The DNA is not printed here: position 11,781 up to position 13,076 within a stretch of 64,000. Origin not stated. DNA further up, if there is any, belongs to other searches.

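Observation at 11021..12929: Tandem pair of lineage-specific basic paralogs (family A) between LysRS and tRNA-Trp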

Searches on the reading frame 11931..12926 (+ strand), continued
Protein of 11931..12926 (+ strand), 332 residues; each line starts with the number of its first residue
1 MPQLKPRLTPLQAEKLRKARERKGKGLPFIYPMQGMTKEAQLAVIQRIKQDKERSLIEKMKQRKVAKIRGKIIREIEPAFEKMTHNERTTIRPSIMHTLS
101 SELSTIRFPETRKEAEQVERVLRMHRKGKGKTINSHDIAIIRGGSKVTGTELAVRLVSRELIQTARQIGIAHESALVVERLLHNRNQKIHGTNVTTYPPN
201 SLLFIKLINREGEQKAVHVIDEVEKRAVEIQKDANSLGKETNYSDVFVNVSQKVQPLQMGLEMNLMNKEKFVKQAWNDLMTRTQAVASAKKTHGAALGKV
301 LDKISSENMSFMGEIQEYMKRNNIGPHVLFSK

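Call 35: find_encoding_contigs(protein=P0021, flank=10000, max_places=3)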
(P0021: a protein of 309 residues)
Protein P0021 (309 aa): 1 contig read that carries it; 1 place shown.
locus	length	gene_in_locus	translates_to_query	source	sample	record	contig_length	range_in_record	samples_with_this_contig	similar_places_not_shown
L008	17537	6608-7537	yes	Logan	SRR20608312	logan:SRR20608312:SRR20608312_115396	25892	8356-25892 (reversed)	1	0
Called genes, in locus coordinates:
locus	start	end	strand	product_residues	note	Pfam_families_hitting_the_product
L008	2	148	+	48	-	?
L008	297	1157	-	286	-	-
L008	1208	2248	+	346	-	PF02353:CMAS, PF05891:Methyltransf_PK (weak), PF13489:Methyltransf_23, PF13847:Methyltransf_31, PF08241:Methyltransf_11, PF08242:Methyltransf_12, PF13649:Methyltransf_25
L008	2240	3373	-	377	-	-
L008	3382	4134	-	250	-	PF13481:AAA_25 (weak), PF23442:DUF7125 (weak), PF06745:ATPase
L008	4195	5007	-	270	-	-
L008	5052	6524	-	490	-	PF01336:tRNA_anti-codon, PF00152:tRNA-synt_2, PF01409:tRNA-synt_2d (faint)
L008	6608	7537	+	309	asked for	-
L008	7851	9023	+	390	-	PF00291:PALP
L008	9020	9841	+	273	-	PF00290:Trp_syntA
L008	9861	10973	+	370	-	PF00579:tRNA-synt_1b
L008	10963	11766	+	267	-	-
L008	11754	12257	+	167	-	PF13302:Acetyltransf_3, PF13420:Acetyltransf_4, PF00583:Acetyltransf_1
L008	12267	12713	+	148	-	PF00583:Acetyltransf_1, PF13673:Acetyltransf_10, PF13508:Acetyltransf_7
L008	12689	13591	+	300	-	PF08538:DUF1749, PF00561:Abhydrolase_1 (weak), PF12146:Hydrolase_4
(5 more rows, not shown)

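Call 36: find_encoding_contigs(protein=P0028, flank=10000, max_places=3)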
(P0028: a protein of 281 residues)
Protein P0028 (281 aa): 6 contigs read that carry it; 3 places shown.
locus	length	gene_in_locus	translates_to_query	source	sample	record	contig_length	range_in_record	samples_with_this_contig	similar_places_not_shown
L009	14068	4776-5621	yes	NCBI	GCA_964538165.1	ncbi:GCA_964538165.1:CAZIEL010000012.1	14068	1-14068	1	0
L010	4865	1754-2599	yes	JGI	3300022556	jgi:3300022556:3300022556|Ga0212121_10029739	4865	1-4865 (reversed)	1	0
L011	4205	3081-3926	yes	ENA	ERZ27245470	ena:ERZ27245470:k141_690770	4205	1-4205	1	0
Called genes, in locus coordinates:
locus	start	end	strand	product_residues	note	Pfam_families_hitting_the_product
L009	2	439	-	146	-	?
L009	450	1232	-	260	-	PF01884:PcrB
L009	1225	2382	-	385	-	-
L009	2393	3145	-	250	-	PF13481:AAA_25 (weak), PF23442:DUF7125 (weak), PF06745:ATPase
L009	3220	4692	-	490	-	PF01336:tRNA_anti-codon, PF00152:tRNA-synt_2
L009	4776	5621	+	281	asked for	-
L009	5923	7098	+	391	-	PF00291:PALP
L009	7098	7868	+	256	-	PF00290:Trp_syntA, PF00977:His_biosynth (weak)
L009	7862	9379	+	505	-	PF04715:, PF00425:Chorismate_bind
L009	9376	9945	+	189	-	PF00117:GATase, PF07722:Peptidase_C26 (weak)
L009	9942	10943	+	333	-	PF02885:Glycos_trans_3N, PF00591:Glycos_transf_3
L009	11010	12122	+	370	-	PF00579:tRNA-synt_1b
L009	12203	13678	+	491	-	PF00278:Orn_DAP_Arg_deC, PF02784:Orn_Arg_deC_N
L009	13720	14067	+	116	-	?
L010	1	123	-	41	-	?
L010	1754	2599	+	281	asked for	-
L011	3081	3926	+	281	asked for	-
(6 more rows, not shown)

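Call 38: find_encoding_contigs(protein=P0035, flank=10000, max_places=3)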
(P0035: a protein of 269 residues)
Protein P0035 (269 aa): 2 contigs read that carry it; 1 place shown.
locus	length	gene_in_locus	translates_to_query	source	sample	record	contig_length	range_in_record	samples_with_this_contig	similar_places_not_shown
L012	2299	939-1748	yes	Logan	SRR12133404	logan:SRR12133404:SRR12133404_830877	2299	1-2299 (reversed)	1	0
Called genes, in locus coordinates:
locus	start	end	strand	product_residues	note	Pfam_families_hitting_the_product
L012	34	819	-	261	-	-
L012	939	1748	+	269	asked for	-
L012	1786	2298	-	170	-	?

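Call 39: find_encoding_contigs(protein=P0038, flank=10000, max_places=3)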
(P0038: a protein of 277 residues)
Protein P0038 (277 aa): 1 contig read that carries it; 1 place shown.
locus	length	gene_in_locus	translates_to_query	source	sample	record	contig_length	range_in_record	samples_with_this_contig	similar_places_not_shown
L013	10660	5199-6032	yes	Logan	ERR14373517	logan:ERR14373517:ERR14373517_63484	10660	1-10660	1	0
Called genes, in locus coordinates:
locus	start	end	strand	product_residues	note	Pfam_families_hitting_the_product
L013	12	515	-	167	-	PF02830:V4R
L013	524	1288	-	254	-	PF13481:AAA_25 (weak), PF23442:DUF7125 (weak), PF06745:ATPase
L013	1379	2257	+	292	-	-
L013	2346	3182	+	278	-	-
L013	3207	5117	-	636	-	PF01336:tRNA_anti-codon, PF00152:tRNA-synt_2, PF01409:tRNA-synt_2d (faint), PF09391:DUF2000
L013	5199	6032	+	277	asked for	-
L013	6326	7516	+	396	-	PF00291:PALP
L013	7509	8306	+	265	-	PF00290:Trp_syntA, PF00977:His_biosynth (weak)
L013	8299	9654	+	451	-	PF00218:IGPS, PF00697:PRAI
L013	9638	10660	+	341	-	?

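Call 45: search_protein_families(library=ncbifam, proteins=[L009:3220-4689:-, L005:2204-3667:-, L013:3207-5114:-, L001:7482-8951:-], max_evalue=1e-10)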
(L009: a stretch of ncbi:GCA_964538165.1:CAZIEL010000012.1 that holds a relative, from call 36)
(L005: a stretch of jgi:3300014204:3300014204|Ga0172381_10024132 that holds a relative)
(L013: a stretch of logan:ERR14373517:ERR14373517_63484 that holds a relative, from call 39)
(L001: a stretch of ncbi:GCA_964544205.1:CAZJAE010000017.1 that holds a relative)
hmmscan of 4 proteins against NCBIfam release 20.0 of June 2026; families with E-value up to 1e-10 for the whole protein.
L009:3220-4689:- (489 aa): 15 families
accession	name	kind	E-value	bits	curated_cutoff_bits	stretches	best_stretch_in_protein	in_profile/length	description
NF001756.1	PRK00484.1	subfamily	8.4e-187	621.7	468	1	3-486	2-488/488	lysine--tRNA ligase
TIGR00499.1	lysS_bact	equivalog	3.3e-168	560.4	427.6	1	2-487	3-496/496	lysine--tRNA ligase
NF002821.0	PRK02983.1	equivalog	3.6e-142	475.6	742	1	6-486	623-1101/1102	bifunctional lysylphosphatidylglycerol synthetase/lysine--tRNA ligase LysX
NF009101.0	PRK12445.1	subfamily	1.8e-129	432.6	1026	1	2-487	16-505/505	lysine--tRNA ligase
TIGR00462.1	genX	equivalog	1.7e-70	237.9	286.9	1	168-480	2-304/304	EF-P lysine aminoacylase EpmA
NF006828.0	PRK09350.1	equivalog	1.1e-58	199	264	1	165-482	14-322/325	elongation factor P--(R)-beta-lysine ligase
TIGR00459.1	aspS_bact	equivalog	7.7e-55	186.3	373.85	2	41-294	8-263/586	aspartate--tRNA ligase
NF001750.0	PRK00476.1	equivalog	5.3e-51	173.6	443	2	40-291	9-268/590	aspartate--tRNA ligase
TIGR00458.1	aspS_nondisc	equivalog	1.5e-48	165.9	368.4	1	41-483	4-422/428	aspartate--tRNA(Asn) ligase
NF003483.0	PRK05159.1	equivalog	1e-47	163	353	1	41-482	9-431/438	aspartate--tRNA(Asn) ligase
NF009460.0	PRK12820.1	equivalog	8.4e-38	130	1379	1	42-282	28-288/723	bifunctional aspartyl-tRNA synthetase/aspartyl/glutamyl-tRNA amidotransferase subunit C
NF003037.0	PRK03932.1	equivalog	1.4e-36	126.5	414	1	43-484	10-446/451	asparagine--tRNA ligase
TIGR00457.1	asnS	equivalog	1.2e-33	116.6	342.6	1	47-483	14-449/455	asparagine--tRNA ligase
NF005052.0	PRK06462.1-1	equivalog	2.4e-16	59.7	368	1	156-482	38-345/353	asparagine synthetase A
NF005054.0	PRK06462.1-4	equivalog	1.5e-13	50.5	309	0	157-327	15-196/318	asparagine synthetase A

L005:2204-3667:- (487 aa): 15 families
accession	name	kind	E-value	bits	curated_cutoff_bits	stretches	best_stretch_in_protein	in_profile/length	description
NF001756.1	PRK00484.1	subfamily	5.2e-191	635.6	468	1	3-485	2-488/488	lysine--tRNA ligase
TIGR00499.1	lysS_bact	equivalog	6.7e-172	572.5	427.6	1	2-486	3-496/496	lysine--tRNA ligase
NF002821.0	PRK02983.1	equivalog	3e-140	469.2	742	1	7-485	624-1101/1102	bifunctional lysylphosphatidylglycerol synthetase/lysine--tRNA ligase LysX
NF009101.0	PRK12445.1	subfamily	1.3e-125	419.9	1026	1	2-486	16-505/505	lysine--tRNA ligase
TIGR00462.1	genX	equivalog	6.5e-70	236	286.9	1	170-479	4-304/304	EF-P lysine aminoacylase EpmA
NF006828.0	PRK09350.1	equivalog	1.8e-59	201.6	264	1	165-481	14-322/325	elongation factor P--(R)-beta-lysine ligase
TIGR00459.1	aspS_bact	equivalog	3.4e-54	184.2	373.85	2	41-301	8-263/586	aspartate--tRNA ligase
NF003483.0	PRK05159.1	equivalog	1.4e-53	182.3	353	1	42-481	10-431/438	aspartate--tRNA(Asn) ligase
NF001750.0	PRK00476.1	equivalog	7.2e-53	179.8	443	2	41-292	10-269/590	aspartate--tRNA ligase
TIGR00458.1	aspS_nondisc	equivalog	1e-48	166.4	368.4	1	40-482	3-422/428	aspartate--tRNA(Asn) ligase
NF003037.0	PRK03932.1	equivalog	2.3e-41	142.2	414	1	44-483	11-446/451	asparagine--tRNA ligase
TIGR00457.1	asnS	equivalog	2.4e-39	135.5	342.6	1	45-482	12-449/455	asparagine--tRNA ligase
NF009460.0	PRK12820.1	equivalog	2.8e-38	131.5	1379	1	39-281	24-287/723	bifunctional aspartyl-tRNA synthetase/aspartyl/glutamyl-tRNA amidotransferase subunit C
NF005052.0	PRK06462.1-1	equivalog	1.4e-18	67.1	368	1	156-481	38-345/353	asparagine synthetase A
NF005054.0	PRK06462.1-4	equivalog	2.9e-16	59.5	309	0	157-321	15-188/318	asparagine synthetase A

L013:3207-5114:- (635 aa): 15 families
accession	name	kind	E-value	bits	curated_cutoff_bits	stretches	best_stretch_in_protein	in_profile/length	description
NF001756.1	PRK00484.1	subfamily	4.6e-188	625.8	468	1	3-486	2-488/488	lysine--tRNA ligase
TIGR00499.1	lysS_bact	equivalog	1.3e-167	558.4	427.6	1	2-486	3-495/496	lysine--tRNA ligase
NF002821.0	PRK02983.1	equivalog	5.9e-143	478.2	742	1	6-486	623-1101/1102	bifunctional lysylphosphatidylglycerol synthetase/lysine--tRNA ligase LysX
NF009101.0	PRK12445.1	subfamily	4.3e-129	431.3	1026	1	2-486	16-504/505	lysine--tRNA ligase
TIGR00462.1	genX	equivalog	2.8e-69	233.9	286.9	1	168-480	2-304/304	EF-P lysine aminoacylase EpmA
NF006828.0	PRK09350.1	equivalog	1e-58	199.2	264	1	166-481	15-321/325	elongation factor P--(R)-beta-lysine ligase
TIGR00459.1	aspS_bact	equivalog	7.3e-52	176.5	373.85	2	40-333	7-294/586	aspartate--tRNA ligase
NF001750.0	PRK00476.1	equivalog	1.9e-51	175.1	443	2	39-343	8-313/590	aspartate--tRNA ligase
NF003483.0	PRK05159.1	equivalog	6.2e-48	163.7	353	1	40-481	8-430/438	aspartate--tRNA(Asn) ligase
TIGR00458.1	aspS_nondisc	equivalog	1.8e-47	162.3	368.4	1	40-482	3-421/428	aspartate--tRNA(Asn) ligase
NF003037.0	PRK03932.1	equivalog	1.7e-37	129.4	414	1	43-484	10-446/451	asparagine--tRNA ligase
NF009460.0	PRK12820.1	equivalog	2.5e-36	125.1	1379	1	43-282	29-288/723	bifunctional aspartyl-tRNA synthetase/aspartyl/glutamyl-tRNA amidotransferase subunit C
TIGR00457.1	asnS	equivalog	1.7e-35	122.7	342.6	1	45-484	12-450/455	asparagine--tRNA ligase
NF005052.0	PRK06462.1-1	equivalog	1.4e-15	57.2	368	1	157-483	39-346/353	asparagine synthetase A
NF005054.0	PRK06462.1-4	equivalog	2.8e-12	46.3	309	0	158-327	16-196/318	asparagine synthetase A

L001:7482-8951:- (489 aa): 15 families
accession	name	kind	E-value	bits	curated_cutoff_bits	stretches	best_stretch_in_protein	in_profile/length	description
NF001756.1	PRK00484.1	subfamily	4.5e-186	619.3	468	1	3-486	2-488/488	lysine--tRNA ligase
TIGR00499.1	lysS_bact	equivalog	1.9e-168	561.2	427.6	1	3-487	4-496/496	lysine--tRNA ligase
NF002821.0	PRK02983.1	equivalog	1.6e-142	476.7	742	1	5-486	622-1101/1102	bifunctional lysylphosphatidylglycerol synthetase/lysine--tRNA ligase LysX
NF009101.0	PRK12445.1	subfamily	4.3e-131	437.9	1026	1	2-487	16-505/505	lysine--tRNA ligase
TIGR00462.1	genX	equivalog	5.4e-66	223.1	286.9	1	168-480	2-304/304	EF-P lysine aminoacylase EpmA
NF006828.0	PRK09350.1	equivalog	9.9e-55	186.1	264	1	165-481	14-321/325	elongation factor P--(R)-beta-lysine ligase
TIGR00459.1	aspS_bact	equivalog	9.8e-51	172.8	373.85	2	41-292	8-263/586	aspartate--tRNA ligase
NF001750.0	PRK00476.1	equivalog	1.7e-47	162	443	2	40-304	9-280/590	aspartate--tRNA ligase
NF003483.0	PRK05159.1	equivalog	8.1e-45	153.5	353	1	41-481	9-430/438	aspartate--tRNA(Asn) ligase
TIGR00458.1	aspS_nondisc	equivalog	1.1e-44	153.1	368.4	1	39-482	2-421/428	aspartate--tRNA(Asn) ligase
NF003037.0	PRK03932.1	equivalog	6.6e-36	124.2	414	1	43-484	10-446/451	asparagine--tRNA ligase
NF009460.0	PRK12820.1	equivalog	1.4e-32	112.7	1379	1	42-281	28-287/723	bifunctional aspartyl-tRNA synthetase/aspartyl/glutamyl-tRNA amidotransferase subunit C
TIGR00457.1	asnS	equivalog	4.8e-32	111.4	342.6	1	46-484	13-450/455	asparagine--tRNA ligase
NF005052.0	PRK06462.1-1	equivalog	1.6e-17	63.6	368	1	157-483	39-346/353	asparagine synthetase A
NF005054.0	PRK06462.1-4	equivalog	5.3e-13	48.7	309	0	158-327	16-196/318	asparagine synthetase A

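Call 60: search_protein_families(library=padloc, proteins=[window:11931-12926:+, P0010, P0028], max_evalue=1)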
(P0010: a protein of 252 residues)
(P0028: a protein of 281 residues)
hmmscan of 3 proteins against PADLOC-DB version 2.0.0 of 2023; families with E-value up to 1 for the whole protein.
window:11931-12926:+ (332 aa): 0 families

P0010 (252 aa): 0 families

P0028 (281 aa): 0 families

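Call 69: find_encoding_contigs(protein=P0018, flank=8000, max_places=3)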
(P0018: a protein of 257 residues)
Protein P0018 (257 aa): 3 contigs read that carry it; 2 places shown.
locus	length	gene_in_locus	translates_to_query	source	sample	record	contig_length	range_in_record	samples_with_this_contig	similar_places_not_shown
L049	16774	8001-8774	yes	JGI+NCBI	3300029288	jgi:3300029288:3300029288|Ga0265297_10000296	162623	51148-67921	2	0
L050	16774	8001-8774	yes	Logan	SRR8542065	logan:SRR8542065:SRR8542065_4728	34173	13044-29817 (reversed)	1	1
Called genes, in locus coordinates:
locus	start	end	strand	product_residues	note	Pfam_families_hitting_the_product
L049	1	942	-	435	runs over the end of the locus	PF12704:MacB_PCD, PF02687:FtsX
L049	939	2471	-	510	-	-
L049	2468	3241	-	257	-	PF02463:SMC_N (faint), PF00005:ABC_tran, PF13304:AAA_21 (faint)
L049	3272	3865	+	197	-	PF12802:MarR_2 (weak), PF24034:DUF7343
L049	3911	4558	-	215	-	-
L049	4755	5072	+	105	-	-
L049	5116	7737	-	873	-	PF00690:Cation_ATPase_N, PF00122:E1-E2_ATPase, PF00702:Hydrolase, PF13246:Cation_ATPase, PF00689:Cation_ATPase_C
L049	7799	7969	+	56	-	PF13192:Thioredoxin_3 (weak)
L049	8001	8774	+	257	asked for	-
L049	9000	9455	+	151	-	PF00293:NUDIX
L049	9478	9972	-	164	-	-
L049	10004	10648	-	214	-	PF06197:DUF998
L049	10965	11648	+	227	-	PF00156:Pribosyltran (weak)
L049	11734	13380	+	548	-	PF01180:DHO_dh, PF01207:Dus, PF00977:His_biosynth (faint), PF03060:NMO (weak), PF00175:NAD_binding_1, PF10418:DHODB_Fe-S_bind (weak)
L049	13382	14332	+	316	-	PF01979:Amidohydro_1 (faint)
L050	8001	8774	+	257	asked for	-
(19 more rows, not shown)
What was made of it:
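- Members occur outside the slot: calls 38 and 69. Members occur in unrelated contexts (calls 38, 69).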

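Call 70: find_encoding_contigs(protein=P0022, flank=8000, max_places=3)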
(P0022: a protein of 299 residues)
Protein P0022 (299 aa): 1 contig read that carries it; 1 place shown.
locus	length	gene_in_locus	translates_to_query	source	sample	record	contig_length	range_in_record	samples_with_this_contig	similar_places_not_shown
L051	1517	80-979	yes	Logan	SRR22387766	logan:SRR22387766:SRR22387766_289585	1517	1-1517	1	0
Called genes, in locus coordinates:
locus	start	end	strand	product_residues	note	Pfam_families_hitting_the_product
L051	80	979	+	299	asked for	-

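Call 71: find_encoding_contigs(protein=P0033, flank=8000, max_places=3)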
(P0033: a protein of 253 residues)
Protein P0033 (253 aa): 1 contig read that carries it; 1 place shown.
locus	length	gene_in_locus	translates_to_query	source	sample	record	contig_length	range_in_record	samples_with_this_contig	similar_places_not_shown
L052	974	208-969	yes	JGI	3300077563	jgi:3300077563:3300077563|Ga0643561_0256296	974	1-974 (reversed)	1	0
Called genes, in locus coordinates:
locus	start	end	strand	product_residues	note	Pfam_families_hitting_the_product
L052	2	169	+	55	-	?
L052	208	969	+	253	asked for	-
